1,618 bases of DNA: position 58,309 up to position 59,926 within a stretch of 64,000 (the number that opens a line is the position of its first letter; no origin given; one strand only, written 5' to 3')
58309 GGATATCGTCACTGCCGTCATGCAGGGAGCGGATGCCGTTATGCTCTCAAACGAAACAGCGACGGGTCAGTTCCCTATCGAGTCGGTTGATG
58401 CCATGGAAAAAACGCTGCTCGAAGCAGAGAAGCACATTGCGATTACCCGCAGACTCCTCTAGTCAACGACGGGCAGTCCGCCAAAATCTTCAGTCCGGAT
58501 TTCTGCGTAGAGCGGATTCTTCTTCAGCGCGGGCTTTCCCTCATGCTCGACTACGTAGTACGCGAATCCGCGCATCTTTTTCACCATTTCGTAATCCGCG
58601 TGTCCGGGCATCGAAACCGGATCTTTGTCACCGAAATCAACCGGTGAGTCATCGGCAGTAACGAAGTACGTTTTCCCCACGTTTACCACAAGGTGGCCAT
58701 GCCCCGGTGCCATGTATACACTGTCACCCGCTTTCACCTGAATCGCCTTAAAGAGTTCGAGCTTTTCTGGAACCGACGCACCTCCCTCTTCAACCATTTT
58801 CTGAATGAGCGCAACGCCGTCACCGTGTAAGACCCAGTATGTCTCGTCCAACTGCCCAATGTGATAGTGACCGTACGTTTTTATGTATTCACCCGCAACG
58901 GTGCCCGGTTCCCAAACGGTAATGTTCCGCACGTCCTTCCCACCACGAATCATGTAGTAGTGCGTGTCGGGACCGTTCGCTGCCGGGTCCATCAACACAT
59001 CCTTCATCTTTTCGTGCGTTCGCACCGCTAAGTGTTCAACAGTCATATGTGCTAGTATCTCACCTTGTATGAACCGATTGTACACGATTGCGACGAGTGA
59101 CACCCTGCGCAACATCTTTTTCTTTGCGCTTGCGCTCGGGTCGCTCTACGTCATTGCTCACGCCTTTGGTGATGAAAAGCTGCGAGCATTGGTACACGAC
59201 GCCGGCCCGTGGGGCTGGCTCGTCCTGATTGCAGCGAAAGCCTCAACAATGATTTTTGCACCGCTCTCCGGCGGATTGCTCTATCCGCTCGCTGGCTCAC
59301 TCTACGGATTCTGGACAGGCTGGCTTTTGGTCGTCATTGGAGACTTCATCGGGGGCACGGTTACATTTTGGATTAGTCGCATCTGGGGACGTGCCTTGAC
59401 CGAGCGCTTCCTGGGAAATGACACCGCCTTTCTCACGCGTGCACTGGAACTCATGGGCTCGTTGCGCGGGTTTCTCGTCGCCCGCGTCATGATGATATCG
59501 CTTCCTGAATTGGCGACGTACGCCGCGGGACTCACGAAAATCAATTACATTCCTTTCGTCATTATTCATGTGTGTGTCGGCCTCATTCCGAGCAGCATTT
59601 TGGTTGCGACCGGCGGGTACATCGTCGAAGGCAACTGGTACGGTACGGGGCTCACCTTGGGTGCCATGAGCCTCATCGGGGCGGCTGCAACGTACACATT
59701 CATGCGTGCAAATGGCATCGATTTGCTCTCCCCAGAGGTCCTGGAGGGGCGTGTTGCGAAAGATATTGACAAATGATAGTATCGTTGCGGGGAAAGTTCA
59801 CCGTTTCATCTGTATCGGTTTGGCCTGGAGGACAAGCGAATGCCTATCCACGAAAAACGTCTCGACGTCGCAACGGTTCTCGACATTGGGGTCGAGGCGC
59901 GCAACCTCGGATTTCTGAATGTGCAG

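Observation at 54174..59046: Overlapping-gene operon converting hydroxypyruvate/glycerate to pyruvate, beside an archaeal-type cupin PGI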

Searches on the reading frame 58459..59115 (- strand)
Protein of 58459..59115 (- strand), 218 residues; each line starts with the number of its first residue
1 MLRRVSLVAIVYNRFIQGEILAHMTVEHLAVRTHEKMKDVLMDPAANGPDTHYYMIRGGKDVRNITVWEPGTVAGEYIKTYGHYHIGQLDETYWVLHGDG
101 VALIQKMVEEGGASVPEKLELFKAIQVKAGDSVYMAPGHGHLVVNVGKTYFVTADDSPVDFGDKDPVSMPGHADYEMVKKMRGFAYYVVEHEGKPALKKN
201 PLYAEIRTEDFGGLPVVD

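Call 3: search_protein_families(library=pfam, proteins=[window:58459-59115:-], max_evalue=0.01)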
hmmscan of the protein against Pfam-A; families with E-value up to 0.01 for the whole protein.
window:58459-59115:- (218 aa): 2 families
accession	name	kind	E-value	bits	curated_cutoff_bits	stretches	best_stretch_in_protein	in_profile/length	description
PF06560.17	GPI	-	3.1e-18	66.1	20.7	1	64-195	53-172/182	Glucose-6-phosphate isomerase (GPI)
PF07883.17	Cupin_2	-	0.00035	20.7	27.2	0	125-149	38-62/70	Cupin domain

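Call 4: search_protein_families(library=ncbifam, proteins=[window:58459-59115:-], max_evalue=0.01)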
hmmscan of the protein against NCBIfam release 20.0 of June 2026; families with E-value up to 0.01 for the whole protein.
window:58459-59115:- (218 aa): 0 families

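Call 31: search_solved_structures(query=window:58459-59115:-, max_evalue=0.01, show_alignments=3)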
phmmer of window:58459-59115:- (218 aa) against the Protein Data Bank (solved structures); distinct sequences matched with E-value up to 0.01: 8.
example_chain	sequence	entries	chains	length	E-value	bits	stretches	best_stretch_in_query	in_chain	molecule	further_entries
1j3p_A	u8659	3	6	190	2.8e-07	33.4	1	65-203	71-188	Phosphoglucose Isomerase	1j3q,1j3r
4luk_A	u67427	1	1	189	7.8e-05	25.4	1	65-201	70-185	Glucose-6-phosphate isomerase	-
4lta_A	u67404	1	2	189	9.8e-05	25.1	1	65-201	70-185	Glucose-6-phosphate isomerase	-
1x7n_A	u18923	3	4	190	0.00011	24.9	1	65-201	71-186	Glucose-6-phosphate isomerase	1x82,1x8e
1qxj_A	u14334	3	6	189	0.00011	24.9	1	65-201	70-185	Glucose-6-phosphate isomerase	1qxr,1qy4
2gc0_A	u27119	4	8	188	0.00014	24.5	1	65-200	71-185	Glucose-6-phosphate isomerase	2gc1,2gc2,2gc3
4lul_A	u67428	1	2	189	0.00067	22.4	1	65-201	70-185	Glucose-6-phosphate isomerase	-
4lum_A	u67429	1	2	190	0.0019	20.9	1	65-201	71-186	Glucose-6-phosphate isomerase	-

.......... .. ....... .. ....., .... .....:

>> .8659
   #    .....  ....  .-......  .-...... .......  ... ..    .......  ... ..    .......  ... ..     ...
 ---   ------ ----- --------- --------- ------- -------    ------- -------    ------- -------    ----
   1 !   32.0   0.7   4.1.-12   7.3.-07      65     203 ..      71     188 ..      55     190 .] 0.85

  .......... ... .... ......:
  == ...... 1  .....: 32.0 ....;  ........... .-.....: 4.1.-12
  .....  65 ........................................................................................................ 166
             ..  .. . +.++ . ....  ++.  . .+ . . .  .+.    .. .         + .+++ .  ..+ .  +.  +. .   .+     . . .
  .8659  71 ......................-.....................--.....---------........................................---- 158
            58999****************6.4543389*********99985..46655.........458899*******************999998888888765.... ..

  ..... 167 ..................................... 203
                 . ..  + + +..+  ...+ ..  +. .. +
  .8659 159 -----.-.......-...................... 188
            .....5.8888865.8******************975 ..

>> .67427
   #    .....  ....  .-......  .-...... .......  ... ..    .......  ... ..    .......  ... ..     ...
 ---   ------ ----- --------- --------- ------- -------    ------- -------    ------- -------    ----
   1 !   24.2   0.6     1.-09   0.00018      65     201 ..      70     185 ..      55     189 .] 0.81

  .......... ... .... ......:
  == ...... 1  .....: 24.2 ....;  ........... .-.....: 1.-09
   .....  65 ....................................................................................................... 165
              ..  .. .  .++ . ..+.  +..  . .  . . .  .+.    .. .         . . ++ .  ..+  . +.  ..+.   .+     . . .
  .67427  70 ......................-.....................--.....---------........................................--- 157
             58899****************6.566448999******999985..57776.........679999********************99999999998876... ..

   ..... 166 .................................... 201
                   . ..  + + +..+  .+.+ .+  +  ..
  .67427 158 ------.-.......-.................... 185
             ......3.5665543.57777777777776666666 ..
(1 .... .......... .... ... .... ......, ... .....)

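Call 32: find_homologous_proteins(query=window:58459-59046:-, max_evalue=0.00001)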
Query window:58459-59046:- (195 aa): 3053 proteins with E <= 0.00001 among 3113 candidates; the best 120 are listed.
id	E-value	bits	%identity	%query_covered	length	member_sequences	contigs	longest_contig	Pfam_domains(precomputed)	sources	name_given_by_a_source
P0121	1.7e-116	405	100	91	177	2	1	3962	PF06560.17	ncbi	-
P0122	2.9e-114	398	89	99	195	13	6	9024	PF06560.17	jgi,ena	-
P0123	3.1e-108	378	85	98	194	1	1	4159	PF06560.17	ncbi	-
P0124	1.8e-103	362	82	99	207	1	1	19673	PF06560.17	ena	-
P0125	3.8e-103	361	82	100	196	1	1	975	PF07883.18,PF06560.17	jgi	jgi:glucose-6-phosphate isomerase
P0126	1.9e-102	359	79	100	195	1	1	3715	PF06560.17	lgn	-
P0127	2.0e-101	356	80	98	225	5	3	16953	PF07883.18,PF06560.17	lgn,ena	-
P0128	3.8e-101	355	79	98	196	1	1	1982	PF06560.17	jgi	jgi:glucose-6-phosphate isomerase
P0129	1.3e-100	353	77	98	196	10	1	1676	PF06560.17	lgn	-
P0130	2.0e-100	352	77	100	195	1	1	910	PF07883.18,PF06560.17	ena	-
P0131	6.1e-99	347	77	100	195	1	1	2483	PF07883.18,PF06560.17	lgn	-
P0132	9.7e-99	347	77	100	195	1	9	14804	PF07883.18,PF06560.17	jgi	jgi:glucose-6-phosphate isomerase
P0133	1.2e-98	347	77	98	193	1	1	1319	PF06560.17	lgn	-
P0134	1.4e-98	346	75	100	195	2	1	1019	PF07883.18,PF06560.17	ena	-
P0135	2.0e-98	346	76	100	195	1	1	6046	PF06560.17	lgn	-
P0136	1.5e-97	343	75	100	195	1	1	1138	PF07883.18,PF06560.17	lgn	-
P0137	5.1e-97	341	77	98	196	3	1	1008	PF07883.18,PF06560.17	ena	-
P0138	5.7e-97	341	76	100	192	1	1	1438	PF07883.18,PF06560.17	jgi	jgi:glucose-6-phosphate isomerase, archaeal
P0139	6.4e-97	341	76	99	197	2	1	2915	PF06560.17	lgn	-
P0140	1.5e-96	340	80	93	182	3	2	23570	PF07883.18,PF06560.17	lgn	-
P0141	2.1e-96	339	75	100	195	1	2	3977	PF07883.18,PF06560.17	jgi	jgi:glucose-6-phosphate isomerase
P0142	8.0e-96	337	74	98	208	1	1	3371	PF07883.18,PF06560.17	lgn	-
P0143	9.8e-96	337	75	99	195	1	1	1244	PF06560.17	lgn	-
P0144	1.3e-95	337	76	100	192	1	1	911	PF07883.18,PF06560.17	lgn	-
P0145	1.4e-95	337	77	100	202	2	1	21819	PF07883.18,PF06560.17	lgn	-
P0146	1.8e-95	336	74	97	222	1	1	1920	PF06560.17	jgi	-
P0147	1.9e-95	336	74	100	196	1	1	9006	PF06560.17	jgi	jgi:glucose-6-phosphate isomerase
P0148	2.9e-95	335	76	100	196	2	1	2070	PF06560.17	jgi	-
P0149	4.7e-95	335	73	100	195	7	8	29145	PF06560.17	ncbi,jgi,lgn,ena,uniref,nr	ncbi:hypothetical protein A3A38_04115 [Candidatus Kaiserbacteria bacterium RIFCSPLOWO2_01_FULL_53_17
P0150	7.4e-95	334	77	100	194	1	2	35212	PF06560.17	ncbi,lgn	ncbi:MAG: glucose-6-phosphate isomerase family protein [Minisyncoccia bacterium]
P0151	1.4e-94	333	74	99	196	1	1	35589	PF06560.17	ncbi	-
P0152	1.7e-94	333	73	98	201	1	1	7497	PF06560.17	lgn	-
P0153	2.8e-94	332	73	100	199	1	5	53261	PF07883.18,PF06560.17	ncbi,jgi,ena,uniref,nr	ncbi:hypothetical protein A2765_00985 [Candidatus Kaiserbacteria bacterium RIFCSPHIGHO2_01_FULL_56_2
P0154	2.8e-94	332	74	99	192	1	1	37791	PF07883.18,PF06560.17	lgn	-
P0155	2.9e-94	332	75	98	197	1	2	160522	PF06560.17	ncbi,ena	-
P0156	4.7e-94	332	76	98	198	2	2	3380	PF06560.17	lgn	-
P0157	6.0e-94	331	76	99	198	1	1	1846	PF06560.17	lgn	-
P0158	6.3e-94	331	73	98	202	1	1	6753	PF06560.17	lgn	-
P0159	8.2e-94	331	76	99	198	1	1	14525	PF06560.17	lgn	-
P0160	1.4e-93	330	73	99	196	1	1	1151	PF06560.17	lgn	-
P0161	6.8e-93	328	74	98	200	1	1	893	PF06560.17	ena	-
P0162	9.5e-93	327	72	100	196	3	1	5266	PF07883.18,PF06560.17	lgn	-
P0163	9.9e-93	327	77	98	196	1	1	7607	PF06560.17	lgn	-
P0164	1.3e-92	327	76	93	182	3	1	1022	PF06560.17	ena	-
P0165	1.5e-92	327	71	99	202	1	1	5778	PF06560.17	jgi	jgi:glucose-6-phosphate isomerase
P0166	1.6e-92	327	72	99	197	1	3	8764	PF06560.17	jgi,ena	-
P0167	1.9e-92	326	74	99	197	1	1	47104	PF06560.17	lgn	-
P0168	2.5e-92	326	71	98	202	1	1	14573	PF06560.17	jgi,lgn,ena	-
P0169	2.6e-92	326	75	98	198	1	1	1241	PF06560.17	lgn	-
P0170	3.1e-92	326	75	98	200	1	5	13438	PF06560.17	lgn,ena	-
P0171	3.7e-92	325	74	98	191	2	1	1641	PF06560.17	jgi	jgi:glucose-6-phosphate isomerase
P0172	4.7e-92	325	72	98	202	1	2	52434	PF06560.17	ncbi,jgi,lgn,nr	ncbi:MAG: Glucose-6-phosphate isomerase [uncultured bacterium]|nr:MAG: Glucose-6-phosphate isomerase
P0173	6.2e-92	325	73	98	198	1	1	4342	PF06560.17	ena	-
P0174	6.4e-92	325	75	98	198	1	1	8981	PF06560.17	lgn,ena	-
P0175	7.3e-92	324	74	98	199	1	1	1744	PF06560.17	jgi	-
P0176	7.6e-92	324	75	98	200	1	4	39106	PF06560.17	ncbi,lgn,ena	ncbi:MAG: glucose-6-phosphate isomerase family protein [Patescibacteria group bacterium]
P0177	8.5e-92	324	73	98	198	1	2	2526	PF06560.17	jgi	jgi:glucose-6-phosphate isomerase, archaeal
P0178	9.0e-92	324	72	99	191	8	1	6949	PF06560.17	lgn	-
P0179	9.8e-92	324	70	98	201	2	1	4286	PF06560.17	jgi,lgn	-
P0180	1.0e-91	324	73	99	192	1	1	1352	PF06560.17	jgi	jgi:glucose-6-phosphate isomerase, archaeal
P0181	1.1e-91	324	73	99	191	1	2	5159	PF07883.18,PF06560.17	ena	-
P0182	1.2e-91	324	73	98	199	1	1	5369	PF06560.17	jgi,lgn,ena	-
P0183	2.3e-91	323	70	98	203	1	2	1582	PF06560.17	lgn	-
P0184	2.5e-91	323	72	100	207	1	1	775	PF06560.17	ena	-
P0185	2.5e-91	323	72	98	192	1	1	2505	PF06560.17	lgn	-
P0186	3.3e-91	322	71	98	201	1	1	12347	PF06560.17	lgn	-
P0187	4.3e-91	322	71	98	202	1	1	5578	PF06560.17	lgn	-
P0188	5.0e-91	322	74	98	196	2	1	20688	PF06560.17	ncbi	-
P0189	7.9e-91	321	72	98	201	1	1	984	PF06560.17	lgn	-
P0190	8.3e-91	321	72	98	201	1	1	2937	PF06560.17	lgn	-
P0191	1.2e-90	320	70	98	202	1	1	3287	PF06560.17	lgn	-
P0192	1.3e-90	320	73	99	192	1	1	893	PF06560.17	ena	-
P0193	1.5e-90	320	69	98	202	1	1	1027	PF06560.17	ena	-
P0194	1.5e-90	320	70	98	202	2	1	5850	PF06560.17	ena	-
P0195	1.6e-90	320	72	98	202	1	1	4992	PF06560.17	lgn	-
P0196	1.8e-90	320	71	98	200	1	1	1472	PF06560.17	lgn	-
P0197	2.0e-90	320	70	98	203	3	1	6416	PF06560.17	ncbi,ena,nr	ncbi:MAG TPA: glucose-6-phosphate isomerase family protein [Candidatus Nitrosocosmicus sp.]|nr:gluco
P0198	2.1e-90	320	71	100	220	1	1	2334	PF06560.17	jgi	jgi:oxalate decarboxylase/phosphoglucose isomerase-like protein (cupin superfamily)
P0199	2.6e-90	319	72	98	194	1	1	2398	PF06560.17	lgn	-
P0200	2.7e-90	319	70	98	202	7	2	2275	PF06560.17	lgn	-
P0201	2.8e-90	319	69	98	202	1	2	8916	PF06560.17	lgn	-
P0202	3.1e-90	319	74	98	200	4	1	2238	PF06560.17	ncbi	-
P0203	3.2e-90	319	70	98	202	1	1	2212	PF06560.17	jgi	jgi:glucose-6-phosphate isomerase, archaeal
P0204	3.3e-90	319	72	98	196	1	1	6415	PF06560.17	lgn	-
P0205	3.6e-90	319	72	98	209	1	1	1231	PF06560.17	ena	-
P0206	4.9e-90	318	71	98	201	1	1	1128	PF06560.17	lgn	-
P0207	5.2e-90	318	69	98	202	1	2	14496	PF06560.17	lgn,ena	-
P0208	6.2e-90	318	70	98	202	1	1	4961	PF06560.17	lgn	-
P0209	6.4e-90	318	70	98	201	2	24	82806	PF06560.17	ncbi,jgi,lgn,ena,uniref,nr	ncbi:hypothetical protein A3G67_00110 [Candidatus Roizmanbacteria bacterium RIFCSPLOWO2_12_FULL_40_1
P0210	6.5e-90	318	70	98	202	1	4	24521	PF06560.17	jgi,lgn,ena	jgi:glucose-6-phosphate isomerase, archaeal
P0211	6.6e-90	318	71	98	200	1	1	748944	PF06560.17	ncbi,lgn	ncbi:MAG: glucose-6-phosphate isomerase family protein [Patescibacteria group bacterium]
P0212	6.8e-90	318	72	99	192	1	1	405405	PF06560.17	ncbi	-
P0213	7.1e-90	318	71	98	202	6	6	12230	PF06560.17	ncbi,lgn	-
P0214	8.2e-90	318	71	98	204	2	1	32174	PF06560.17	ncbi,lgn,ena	-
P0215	9.0e-90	318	72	98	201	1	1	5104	PF06560.17,PF14667.13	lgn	-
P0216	9.6e-90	317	70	98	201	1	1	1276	PF06560.17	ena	-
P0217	9.8e-90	317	69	98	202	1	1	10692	PF06560.17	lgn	-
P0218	1.0e-89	317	70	98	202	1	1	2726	PF06560.17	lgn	-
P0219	1.1e-89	317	69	98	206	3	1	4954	PF06560.17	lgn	-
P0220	1.2e-89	317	72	98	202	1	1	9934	PF06560.17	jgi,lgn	jgi:glucose-6-phosphate isomerase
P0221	1.3e-89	317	72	98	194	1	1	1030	PF06560.17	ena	-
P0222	1.3e-89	317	72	98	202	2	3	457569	PF06560.17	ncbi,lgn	-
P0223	1.4e-89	317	71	98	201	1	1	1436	PF06560.17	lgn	-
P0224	1.6e-89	317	68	98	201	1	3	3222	PF06560.17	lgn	-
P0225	1.9e-89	317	70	98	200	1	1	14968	PF06560.17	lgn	-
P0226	2.1e-89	316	70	98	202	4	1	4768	PF06560.17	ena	-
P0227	2.5e-89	316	72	100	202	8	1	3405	PF07883.18,PF06560.17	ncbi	-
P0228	2.5e-89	316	70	98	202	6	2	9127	PF06560.17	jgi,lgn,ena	-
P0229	2.5e-89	316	71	98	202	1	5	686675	PF06560.17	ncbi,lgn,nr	ncbi:MAG: hypothetical protein HYY51_01735 [Candidatus Magasanikbacteria bacterium]|nr:hypothetical 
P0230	2.5e-89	316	70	98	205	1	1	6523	PF07883.18,PF06560.17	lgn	-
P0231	2.9e-89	316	69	98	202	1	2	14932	PF06560.17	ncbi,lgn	ncbi:MAG TPA: glucose-6-phosphate isomerase family protein [Patescibacteria group bacterium]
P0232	3.4e-89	316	70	98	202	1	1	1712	PF06560.17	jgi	jgi:glucose-6-phosphate isomerase, archaeal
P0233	3.5e-89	316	73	99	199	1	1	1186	PF06560.17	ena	-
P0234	3.6e-89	316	73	98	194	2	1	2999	PF06560.17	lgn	-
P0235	3.9e-89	316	69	98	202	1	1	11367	PF06560.17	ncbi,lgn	-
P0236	4.0e-89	315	69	98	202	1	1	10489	PF06560.17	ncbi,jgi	-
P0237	4.6e-89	315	70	98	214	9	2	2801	PF06560.17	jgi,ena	-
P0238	4.8e-89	315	68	98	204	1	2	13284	PF06560.17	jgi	-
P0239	5.1e-89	315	70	98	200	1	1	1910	PF06560.17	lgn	-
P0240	5.3e-89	315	71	99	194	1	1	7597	PF06560.17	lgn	-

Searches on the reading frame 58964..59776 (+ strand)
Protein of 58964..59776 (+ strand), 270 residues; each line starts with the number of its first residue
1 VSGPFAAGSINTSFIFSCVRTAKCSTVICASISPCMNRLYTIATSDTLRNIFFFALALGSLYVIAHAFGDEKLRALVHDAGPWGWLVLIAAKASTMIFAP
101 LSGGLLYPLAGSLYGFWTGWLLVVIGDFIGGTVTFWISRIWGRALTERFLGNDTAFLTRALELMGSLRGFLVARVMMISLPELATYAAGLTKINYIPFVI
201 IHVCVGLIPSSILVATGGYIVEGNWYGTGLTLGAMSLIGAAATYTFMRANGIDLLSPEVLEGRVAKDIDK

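Call 3: search_protein_families(library=pfam, proteins=[window:58964-59776:+], max_evalue=0.01)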
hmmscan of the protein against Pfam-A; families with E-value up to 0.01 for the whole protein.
window:58964-59776:+ (270 aa): 1 family
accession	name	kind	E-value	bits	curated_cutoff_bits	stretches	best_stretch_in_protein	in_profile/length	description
PF09335.16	VTT_dom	-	1.9e-12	48.2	33.9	1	109-203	9-107/123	VTT domain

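Call 4: search_protein_families(library=ncbifam, proteins=[window:58964-59776:+], max_evalue=0.01)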
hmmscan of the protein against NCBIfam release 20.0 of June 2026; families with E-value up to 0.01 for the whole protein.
window:58964-59776:+ (270 aa): 0 families

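Call 74: search_protein_families(library=pfam, proteins=[window:58964-59776:+], max_evalue=0.001)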
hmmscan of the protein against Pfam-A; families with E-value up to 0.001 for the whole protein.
window:58964-59776:+ (270 aa): 1 family
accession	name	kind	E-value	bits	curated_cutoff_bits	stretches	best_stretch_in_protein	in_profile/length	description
PF09335.16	VTT_dom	-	1.9e-12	48.2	33.9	1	109-203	9-107/123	VTT domain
